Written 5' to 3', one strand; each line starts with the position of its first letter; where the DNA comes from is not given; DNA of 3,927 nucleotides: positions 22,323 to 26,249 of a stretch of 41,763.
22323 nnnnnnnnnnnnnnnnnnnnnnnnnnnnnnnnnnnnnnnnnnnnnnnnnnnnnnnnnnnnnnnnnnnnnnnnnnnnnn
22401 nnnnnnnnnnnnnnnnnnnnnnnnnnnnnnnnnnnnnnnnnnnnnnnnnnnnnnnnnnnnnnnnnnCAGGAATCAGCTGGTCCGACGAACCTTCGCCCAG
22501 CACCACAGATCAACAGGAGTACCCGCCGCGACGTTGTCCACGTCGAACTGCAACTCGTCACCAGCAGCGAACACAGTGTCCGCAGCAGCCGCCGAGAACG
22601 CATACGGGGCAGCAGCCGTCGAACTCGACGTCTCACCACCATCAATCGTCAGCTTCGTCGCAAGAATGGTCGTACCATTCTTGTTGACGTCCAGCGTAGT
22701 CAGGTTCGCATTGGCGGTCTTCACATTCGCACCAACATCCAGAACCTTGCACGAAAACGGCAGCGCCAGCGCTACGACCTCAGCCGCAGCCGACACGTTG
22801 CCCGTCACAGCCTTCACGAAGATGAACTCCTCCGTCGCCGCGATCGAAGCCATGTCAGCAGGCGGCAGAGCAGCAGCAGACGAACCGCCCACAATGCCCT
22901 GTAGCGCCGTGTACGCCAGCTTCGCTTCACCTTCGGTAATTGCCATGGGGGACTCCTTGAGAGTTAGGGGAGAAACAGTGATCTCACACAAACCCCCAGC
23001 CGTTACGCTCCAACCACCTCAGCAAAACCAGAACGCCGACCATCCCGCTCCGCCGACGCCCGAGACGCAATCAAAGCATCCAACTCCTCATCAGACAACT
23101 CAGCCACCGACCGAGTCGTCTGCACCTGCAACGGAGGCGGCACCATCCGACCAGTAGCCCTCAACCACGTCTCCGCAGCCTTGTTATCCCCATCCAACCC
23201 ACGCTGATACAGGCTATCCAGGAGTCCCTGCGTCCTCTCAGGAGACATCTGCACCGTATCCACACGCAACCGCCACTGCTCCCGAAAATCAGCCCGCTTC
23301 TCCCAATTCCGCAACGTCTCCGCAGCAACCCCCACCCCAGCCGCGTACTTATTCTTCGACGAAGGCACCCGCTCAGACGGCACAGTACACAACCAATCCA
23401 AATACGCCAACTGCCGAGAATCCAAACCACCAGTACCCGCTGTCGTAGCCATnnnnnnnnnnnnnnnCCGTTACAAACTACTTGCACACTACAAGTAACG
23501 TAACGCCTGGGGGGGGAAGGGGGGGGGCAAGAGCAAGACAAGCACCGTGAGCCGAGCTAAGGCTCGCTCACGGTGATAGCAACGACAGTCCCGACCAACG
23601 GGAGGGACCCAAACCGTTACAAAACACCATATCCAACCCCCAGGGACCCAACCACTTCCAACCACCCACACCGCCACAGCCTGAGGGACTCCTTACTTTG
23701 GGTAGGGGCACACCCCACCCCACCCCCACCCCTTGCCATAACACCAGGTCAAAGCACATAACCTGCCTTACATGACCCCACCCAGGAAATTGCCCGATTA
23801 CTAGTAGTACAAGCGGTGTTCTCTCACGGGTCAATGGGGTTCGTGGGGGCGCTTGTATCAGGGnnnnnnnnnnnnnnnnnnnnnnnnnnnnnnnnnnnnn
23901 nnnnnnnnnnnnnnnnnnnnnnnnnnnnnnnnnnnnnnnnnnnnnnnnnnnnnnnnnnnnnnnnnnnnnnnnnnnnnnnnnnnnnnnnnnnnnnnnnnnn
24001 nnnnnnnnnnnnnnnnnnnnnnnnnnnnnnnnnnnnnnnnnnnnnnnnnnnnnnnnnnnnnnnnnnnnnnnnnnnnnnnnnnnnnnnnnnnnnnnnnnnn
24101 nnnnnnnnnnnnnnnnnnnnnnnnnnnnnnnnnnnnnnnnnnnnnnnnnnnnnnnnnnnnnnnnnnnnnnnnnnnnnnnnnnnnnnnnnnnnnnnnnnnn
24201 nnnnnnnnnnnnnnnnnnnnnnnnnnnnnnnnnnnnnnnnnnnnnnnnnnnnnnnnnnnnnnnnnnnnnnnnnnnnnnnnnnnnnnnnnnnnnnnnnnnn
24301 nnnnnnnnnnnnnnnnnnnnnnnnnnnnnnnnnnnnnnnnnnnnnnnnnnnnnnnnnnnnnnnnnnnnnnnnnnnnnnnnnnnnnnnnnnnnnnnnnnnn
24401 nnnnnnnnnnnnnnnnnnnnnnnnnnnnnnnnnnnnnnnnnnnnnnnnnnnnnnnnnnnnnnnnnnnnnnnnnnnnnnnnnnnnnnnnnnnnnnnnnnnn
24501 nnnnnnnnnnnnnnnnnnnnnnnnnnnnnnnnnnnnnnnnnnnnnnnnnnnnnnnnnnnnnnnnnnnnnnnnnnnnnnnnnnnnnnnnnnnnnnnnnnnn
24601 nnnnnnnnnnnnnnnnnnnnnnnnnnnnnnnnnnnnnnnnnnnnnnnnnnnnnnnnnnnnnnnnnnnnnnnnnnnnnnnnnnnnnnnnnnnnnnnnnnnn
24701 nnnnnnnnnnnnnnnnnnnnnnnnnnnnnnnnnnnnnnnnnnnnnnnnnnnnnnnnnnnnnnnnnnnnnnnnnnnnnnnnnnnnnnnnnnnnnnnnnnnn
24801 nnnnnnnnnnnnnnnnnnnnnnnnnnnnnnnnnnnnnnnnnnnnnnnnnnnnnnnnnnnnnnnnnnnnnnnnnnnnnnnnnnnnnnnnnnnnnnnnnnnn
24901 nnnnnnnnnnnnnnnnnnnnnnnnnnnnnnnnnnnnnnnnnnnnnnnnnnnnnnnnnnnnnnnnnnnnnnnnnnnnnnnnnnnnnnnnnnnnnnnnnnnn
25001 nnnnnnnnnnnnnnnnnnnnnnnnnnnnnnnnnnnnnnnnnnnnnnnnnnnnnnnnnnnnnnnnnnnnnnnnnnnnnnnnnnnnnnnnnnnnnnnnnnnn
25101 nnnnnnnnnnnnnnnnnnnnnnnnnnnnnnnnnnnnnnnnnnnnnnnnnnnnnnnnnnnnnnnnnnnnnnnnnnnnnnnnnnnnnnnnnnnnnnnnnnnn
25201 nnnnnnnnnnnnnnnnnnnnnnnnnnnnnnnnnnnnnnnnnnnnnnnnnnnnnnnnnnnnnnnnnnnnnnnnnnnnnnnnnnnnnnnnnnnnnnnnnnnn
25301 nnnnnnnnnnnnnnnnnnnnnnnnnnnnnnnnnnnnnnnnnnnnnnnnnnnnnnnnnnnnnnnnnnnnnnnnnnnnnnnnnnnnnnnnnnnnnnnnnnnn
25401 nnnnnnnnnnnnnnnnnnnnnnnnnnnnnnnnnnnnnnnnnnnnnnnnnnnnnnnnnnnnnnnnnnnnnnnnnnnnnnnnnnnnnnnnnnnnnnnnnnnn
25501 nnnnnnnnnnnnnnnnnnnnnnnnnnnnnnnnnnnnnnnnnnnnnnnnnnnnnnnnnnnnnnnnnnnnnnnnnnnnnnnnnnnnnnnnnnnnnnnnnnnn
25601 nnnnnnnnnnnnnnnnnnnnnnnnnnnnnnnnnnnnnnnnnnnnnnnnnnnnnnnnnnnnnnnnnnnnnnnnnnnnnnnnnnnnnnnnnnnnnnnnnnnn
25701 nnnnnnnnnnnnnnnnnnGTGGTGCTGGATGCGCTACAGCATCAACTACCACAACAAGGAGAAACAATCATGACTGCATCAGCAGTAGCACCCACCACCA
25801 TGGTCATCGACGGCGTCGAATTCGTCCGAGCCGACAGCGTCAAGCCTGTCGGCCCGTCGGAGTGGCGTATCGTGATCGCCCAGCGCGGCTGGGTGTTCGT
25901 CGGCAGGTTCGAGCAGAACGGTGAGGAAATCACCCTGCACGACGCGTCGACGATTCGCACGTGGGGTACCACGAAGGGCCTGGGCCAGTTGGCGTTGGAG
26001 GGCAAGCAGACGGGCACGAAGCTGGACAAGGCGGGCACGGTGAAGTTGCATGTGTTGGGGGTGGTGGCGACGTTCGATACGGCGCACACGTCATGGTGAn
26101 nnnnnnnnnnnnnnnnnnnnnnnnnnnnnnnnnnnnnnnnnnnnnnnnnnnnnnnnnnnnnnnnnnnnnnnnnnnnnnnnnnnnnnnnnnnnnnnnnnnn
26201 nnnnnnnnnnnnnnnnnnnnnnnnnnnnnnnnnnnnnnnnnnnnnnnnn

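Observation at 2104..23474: Rigidly spaced start-associated motif on the late strand: GTAACG-N16-ATG with a conserved (G)GTGATG, seven copies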

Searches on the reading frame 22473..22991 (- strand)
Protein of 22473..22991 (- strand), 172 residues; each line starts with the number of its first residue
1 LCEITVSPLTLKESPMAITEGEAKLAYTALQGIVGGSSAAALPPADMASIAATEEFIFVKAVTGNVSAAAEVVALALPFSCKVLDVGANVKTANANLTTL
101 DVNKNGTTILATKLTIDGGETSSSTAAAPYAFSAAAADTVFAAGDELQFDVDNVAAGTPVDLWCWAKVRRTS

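Call 8: search_protein_families(library=phrogs, proteins=[window:22473-22991:-], max_evalue=0.001)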
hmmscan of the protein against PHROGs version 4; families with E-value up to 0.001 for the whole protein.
window:22473-22991:- (172 aa): 1 family
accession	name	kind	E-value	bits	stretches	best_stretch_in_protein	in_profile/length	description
phrog_27064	-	unknown function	0.00063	20.3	1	77-158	158-237/249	-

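Call 11: search_protein_families(library=pfam, proteins=[window:22473-22991:-], max_evalue=0.01)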
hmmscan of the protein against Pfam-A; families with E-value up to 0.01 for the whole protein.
window:22473-22991:- (172 aa): 0 families

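Call 20: search_protein_families(library=ncbifam, proteins=[window:22473-22946:-], max_evalue=0.05)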
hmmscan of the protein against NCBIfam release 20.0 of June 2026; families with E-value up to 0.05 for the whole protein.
window:22473-22946:- (157 aa): 0 families

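Call 74: search_protein_families(library=pfam, proteins=[window:22473-22946:-], max_evalue=0.1)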
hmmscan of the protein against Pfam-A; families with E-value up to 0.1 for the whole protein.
window:22473-22946:- (157 aa): 0 families

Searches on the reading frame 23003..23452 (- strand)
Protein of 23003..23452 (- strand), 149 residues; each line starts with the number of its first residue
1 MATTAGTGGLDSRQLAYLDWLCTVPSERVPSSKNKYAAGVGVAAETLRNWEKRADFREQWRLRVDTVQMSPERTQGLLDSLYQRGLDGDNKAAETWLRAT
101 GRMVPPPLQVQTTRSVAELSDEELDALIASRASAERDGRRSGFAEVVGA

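Call 8: search_protein_families(library=phrogs, proteins=[window:23003-23452:-], max_evalue=0.001)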
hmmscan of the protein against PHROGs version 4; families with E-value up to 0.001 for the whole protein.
window:23003-23452:- (149 aa): 0 families

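Call 11: search_protein_families(library=pfam, proteins=[window:23003-23452:-], max_evalue=0.01)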
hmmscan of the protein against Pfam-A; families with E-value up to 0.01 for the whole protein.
window:23003-23452:- (149 aa): 0 families

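Call 20: search_protein_families(library=ncbifam, proteins=[window:23003-23452:-], max_evalue=0.05)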
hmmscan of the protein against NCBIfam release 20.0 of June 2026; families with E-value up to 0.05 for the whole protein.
window:23003-23452:- (149 aa): 0 families

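Call 70: find_encoding_contigs(protein=window:23003-23452:-, flank=3000, max_places=10)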
Protein window:23003-23452:- (149 aa): 4 contigs read that carry it; 4 places shown.
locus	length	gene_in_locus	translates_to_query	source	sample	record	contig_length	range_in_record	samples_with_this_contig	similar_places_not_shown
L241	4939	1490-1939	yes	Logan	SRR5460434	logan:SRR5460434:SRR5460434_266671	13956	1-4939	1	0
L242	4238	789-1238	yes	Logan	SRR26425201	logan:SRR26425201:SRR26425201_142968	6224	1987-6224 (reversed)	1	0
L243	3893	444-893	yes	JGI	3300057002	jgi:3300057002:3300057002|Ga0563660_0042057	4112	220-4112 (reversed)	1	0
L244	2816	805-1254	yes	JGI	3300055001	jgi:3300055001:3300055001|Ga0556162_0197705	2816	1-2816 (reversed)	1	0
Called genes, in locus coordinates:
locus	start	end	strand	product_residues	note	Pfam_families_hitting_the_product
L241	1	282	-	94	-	?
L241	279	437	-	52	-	-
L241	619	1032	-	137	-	-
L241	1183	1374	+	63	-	-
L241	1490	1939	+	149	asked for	-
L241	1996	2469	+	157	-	-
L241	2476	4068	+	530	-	PF03237:Terminase_6N (weak)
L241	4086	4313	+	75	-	-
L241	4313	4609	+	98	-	-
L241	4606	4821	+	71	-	-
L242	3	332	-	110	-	?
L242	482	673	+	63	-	-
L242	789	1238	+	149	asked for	-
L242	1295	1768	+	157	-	-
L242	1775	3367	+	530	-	PF03237:Terminase_6N (weak)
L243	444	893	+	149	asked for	-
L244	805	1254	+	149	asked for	-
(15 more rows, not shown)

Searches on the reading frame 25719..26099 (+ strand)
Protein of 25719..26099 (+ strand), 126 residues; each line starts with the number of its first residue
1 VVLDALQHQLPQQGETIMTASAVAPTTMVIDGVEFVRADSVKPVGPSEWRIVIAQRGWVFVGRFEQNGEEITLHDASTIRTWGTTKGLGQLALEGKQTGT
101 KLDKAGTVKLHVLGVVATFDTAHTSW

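Call 12: search_protein_families(library=pfam, proteins=[window:25719-26099:+], max_evalue=0.05)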
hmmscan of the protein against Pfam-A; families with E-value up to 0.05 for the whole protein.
window:25719-26099:+ (126 aa): 1 family
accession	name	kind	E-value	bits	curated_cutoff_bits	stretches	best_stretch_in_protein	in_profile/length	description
PF22253.2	DUF6948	-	1.4e-05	25.6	27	1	55-126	9-85/85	Domain of unknown function (DUF6948)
